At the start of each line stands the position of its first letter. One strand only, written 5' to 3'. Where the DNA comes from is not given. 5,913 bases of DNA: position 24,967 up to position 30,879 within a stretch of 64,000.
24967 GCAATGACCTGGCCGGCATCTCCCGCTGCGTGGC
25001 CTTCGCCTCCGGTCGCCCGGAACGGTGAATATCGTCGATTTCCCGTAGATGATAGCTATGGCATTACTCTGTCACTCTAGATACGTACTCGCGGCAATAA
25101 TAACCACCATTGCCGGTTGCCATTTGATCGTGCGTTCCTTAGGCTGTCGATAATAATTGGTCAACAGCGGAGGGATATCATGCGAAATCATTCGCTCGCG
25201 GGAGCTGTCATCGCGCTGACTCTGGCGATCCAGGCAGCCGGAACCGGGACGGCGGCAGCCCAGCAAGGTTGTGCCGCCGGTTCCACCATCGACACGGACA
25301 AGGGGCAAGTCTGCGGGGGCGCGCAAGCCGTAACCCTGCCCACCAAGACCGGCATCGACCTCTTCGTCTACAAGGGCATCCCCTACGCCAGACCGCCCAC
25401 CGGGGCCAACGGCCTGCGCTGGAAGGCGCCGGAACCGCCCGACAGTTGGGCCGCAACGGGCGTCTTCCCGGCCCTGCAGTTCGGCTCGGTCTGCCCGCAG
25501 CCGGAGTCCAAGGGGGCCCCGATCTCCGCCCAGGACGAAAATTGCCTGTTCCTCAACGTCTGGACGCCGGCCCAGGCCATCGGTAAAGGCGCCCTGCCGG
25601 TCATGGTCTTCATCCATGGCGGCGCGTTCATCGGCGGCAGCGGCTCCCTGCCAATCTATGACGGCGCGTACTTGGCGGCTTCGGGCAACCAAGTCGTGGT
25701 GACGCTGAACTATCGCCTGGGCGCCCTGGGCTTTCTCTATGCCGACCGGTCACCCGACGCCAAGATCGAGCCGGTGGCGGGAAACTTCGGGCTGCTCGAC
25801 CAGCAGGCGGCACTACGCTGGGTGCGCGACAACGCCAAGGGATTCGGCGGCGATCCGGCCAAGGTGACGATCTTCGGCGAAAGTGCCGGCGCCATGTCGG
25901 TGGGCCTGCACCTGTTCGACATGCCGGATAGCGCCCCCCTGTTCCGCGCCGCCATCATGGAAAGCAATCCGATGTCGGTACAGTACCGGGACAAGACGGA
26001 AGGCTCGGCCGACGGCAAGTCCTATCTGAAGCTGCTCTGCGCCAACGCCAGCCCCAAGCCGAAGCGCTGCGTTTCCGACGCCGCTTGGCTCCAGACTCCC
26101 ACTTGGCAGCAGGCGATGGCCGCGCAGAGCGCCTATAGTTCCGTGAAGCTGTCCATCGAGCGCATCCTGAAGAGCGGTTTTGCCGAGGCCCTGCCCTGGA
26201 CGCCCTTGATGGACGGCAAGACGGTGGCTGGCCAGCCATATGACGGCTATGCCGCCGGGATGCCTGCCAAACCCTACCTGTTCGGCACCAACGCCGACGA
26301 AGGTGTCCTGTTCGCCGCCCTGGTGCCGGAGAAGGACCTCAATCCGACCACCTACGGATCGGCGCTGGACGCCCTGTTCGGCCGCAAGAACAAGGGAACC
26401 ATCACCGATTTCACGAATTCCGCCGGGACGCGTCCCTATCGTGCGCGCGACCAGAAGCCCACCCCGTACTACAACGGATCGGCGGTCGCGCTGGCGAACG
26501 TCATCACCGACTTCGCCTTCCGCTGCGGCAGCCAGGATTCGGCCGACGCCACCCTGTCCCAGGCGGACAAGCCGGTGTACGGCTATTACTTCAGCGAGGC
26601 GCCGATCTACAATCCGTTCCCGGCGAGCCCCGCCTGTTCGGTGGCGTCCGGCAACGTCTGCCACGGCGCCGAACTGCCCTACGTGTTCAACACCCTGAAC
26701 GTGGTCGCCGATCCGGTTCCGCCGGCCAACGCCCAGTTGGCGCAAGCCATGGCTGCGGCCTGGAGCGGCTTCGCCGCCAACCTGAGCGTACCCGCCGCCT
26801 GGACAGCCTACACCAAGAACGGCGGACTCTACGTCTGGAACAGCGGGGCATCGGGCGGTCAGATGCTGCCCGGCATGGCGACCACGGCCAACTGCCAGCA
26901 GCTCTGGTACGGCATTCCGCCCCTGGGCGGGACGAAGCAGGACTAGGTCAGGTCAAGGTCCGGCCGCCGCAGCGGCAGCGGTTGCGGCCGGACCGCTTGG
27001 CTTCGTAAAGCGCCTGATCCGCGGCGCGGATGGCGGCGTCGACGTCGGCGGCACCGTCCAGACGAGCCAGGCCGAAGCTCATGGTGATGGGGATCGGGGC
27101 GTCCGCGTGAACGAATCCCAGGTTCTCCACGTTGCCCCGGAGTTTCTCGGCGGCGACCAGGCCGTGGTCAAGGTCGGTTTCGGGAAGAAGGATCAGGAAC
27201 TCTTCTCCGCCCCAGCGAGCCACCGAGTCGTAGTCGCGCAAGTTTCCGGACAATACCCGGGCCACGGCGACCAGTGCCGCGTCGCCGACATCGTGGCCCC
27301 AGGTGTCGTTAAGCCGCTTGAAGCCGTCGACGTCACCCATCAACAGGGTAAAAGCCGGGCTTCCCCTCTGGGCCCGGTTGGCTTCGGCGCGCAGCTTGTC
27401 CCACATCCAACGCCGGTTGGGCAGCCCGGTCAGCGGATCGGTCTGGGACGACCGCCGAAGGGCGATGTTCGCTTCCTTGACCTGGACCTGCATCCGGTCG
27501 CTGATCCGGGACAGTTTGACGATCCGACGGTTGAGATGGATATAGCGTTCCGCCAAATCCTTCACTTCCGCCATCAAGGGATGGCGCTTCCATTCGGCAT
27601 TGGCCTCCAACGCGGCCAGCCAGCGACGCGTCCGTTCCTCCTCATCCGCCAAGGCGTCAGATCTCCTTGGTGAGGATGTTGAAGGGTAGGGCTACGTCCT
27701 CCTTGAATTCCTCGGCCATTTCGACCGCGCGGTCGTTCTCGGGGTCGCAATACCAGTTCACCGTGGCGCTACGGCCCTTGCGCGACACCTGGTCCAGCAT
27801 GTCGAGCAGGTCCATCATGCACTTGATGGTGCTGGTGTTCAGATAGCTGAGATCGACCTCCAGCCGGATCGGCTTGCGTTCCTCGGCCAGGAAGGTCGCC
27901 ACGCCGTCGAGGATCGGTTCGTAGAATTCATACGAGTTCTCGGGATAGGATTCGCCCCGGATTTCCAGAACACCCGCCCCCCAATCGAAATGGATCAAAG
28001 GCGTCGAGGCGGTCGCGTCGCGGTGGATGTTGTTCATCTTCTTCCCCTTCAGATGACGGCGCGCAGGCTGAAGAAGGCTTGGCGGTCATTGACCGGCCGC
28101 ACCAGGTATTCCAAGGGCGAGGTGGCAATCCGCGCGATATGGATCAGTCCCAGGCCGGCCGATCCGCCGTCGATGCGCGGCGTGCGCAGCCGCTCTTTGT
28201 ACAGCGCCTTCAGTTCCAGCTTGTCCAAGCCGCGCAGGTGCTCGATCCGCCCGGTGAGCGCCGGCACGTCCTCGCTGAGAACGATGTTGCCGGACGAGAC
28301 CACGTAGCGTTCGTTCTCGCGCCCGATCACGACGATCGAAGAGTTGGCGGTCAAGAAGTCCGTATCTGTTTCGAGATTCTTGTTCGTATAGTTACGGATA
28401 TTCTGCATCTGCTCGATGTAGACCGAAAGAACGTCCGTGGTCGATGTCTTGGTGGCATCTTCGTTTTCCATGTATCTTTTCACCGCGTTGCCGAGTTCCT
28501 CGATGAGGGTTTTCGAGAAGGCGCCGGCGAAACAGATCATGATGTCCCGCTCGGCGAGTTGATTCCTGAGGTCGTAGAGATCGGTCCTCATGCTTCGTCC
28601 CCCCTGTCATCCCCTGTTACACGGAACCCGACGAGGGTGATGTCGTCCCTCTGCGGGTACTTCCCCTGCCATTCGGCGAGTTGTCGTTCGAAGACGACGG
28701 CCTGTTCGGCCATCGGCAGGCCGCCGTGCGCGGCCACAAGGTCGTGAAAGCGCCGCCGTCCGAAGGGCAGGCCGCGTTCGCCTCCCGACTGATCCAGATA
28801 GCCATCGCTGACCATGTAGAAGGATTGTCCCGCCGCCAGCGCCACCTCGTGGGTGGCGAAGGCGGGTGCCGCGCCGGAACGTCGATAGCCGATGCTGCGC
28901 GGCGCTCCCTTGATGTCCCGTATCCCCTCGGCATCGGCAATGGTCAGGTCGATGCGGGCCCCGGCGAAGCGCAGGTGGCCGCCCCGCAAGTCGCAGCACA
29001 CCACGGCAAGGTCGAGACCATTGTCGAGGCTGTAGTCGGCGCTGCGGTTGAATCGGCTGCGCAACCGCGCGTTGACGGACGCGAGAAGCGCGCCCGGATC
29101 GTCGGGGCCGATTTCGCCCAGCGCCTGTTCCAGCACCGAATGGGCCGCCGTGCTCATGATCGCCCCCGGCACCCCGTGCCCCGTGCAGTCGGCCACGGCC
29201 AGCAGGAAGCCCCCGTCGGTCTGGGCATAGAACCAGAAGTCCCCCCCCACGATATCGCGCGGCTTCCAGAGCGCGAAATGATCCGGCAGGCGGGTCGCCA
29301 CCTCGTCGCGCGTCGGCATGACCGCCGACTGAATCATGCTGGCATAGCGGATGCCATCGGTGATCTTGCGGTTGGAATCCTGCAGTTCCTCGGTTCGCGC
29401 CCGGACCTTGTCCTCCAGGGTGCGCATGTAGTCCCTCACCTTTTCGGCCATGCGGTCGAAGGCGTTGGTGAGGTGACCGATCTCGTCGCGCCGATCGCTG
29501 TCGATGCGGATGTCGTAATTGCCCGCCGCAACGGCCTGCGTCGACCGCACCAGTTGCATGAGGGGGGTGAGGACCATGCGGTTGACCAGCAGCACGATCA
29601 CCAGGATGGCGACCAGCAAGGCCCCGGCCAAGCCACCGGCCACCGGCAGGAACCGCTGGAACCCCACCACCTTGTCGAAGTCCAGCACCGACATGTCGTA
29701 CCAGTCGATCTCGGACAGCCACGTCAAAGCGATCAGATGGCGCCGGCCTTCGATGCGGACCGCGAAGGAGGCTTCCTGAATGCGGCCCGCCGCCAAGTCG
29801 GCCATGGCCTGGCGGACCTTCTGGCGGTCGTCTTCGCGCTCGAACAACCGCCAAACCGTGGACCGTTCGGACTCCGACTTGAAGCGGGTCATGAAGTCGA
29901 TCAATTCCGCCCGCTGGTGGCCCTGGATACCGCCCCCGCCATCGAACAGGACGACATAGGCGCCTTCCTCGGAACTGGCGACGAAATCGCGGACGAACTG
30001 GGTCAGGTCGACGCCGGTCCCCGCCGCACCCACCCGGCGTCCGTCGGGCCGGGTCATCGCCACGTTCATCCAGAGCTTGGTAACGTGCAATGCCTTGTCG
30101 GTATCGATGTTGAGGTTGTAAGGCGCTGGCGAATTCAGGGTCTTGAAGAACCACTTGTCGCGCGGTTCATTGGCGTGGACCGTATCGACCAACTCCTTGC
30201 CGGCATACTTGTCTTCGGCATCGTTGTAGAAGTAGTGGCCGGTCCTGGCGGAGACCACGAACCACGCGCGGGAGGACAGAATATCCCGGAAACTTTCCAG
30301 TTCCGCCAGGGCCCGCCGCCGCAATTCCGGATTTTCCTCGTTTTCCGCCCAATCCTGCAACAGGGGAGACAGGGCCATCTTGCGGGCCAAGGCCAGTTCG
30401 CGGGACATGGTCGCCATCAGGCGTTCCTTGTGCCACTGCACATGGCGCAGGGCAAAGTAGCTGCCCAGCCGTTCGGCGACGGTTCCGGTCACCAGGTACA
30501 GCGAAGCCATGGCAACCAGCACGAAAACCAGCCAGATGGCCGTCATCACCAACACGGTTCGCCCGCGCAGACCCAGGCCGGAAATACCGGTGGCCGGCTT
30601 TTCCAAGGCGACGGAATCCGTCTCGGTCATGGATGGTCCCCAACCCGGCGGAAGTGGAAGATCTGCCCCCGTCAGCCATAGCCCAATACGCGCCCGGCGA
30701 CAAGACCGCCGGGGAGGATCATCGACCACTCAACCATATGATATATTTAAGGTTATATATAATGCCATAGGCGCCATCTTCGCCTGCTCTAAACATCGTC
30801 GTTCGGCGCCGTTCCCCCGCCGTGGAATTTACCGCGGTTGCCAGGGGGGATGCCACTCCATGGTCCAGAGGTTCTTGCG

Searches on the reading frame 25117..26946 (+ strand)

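Call 98: search_protein_families(library=pfam, proteins=[window:25117-26946:+], max_evalue=0.000001)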
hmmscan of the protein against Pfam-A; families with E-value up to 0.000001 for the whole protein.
window:25117-26946:+ (609 aa): 3 families
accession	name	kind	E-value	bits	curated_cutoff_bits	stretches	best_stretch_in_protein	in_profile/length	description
PF00135.34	COesterase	-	5.5e-97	326.3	27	1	57-568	4-489/515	Carboxylesterase family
PF20434.5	BD-FAE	-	1.4e-09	38.2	26.8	1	148-259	3-100/215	BD-FAE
PF07859.19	Abhydrolase_3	-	5.4e-07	30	25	1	163-260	1-83/210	alpha/beta hydrolase fold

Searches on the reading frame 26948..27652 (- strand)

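Call 98: search_protein_families(library=pfam, proteins=[window:26948-27652:-], max_evalue=0.000001)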
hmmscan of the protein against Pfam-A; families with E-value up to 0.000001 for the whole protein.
window:26948-27652:- (234 aa): 1 family
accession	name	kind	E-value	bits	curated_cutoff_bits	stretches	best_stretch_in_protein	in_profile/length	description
PF00990.26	GGDEF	-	7.4e-46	156.3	23.8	1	70-225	2-161/161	Diguanylate cyclase, GGDEF domain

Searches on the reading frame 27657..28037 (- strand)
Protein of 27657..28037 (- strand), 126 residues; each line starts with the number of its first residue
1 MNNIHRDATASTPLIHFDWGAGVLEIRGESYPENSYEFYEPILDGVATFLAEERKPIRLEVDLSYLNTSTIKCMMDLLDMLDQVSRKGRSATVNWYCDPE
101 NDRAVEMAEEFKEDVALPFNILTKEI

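Call 98: search_protein_families(library=pfam, proteins=[window:27657-28037:-], max_evalue=0.000001)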
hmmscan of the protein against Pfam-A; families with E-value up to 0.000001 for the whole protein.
window:27657-28037:- (126 aa): 1 family
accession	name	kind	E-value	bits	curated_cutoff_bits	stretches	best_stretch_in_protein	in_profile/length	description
PF09345.15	SiaC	-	9.2e-42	141.9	24.5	1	8-122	3-118/120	SiaC family regulatory phosphoprotein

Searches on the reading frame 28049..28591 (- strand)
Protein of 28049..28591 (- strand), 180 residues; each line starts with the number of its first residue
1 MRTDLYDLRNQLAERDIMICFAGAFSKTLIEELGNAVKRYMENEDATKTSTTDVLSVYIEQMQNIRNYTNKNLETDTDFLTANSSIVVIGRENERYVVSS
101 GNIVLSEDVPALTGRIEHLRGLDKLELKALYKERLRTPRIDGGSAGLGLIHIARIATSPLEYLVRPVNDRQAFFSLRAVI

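Call 98: search_protein_families(library=pfam, proteins=[window:28049-28591:-], max_evalue=0.000001)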
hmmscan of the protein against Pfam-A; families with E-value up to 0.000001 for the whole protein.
window:28049-28591:- (180 aa): 1 family
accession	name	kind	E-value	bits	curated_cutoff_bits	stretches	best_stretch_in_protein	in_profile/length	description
PF19788.4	DUF6272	-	5.5e-40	136.6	26.6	1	40-174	1-134/134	Family of unknown function (DUF6272)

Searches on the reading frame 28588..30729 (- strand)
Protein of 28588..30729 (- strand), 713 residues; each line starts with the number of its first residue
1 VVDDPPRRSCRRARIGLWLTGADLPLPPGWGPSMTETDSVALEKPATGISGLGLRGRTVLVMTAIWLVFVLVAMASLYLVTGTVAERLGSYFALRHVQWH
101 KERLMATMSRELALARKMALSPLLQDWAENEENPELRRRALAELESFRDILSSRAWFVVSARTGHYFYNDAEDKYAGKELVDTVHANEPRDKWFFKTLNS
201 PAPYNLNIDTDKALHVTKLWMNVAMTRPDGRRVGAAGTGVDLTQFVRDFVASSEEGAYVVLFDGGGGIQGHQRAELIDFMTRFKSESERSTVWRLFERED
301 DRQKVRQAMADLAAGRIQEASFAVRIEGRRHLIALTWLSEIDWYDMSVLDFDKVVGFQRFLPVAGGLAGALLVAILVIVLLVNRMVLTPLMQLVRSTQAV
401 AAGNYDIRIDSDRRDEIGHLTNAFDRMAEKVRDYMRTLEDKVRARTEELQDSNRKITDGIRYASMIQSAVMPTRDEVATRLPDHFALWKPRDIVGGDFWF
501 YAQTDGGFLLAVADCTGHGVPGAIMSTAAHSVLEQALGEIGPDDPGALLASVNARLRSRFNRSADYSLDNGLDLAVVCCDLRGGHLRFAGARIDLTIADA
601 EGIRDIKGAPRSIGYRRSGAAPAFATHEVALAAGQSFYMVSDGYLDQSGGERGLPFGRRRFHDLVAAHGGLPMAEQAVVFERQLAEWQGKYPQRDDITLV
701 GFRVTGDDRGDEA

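Call 98: search_protein_families(library=pfam, proteins=[window:28588-30729:-], max_evalue=0.000001)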
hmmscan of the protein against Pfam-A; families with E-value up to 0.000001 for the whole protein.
window:28588-30729:- (713 aa): 2 families
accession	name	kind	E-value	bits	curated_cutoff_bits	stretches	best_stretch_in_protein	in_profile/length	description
PF07228.17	SpoIIE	-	3.8e-19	69.8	25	1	505-704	2-191/192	Stage II sporulation protein E (SpoIIE)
PF00672.30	HAMP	-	3.4e-13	50.1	25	1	382-433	2-53/53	HAMP domain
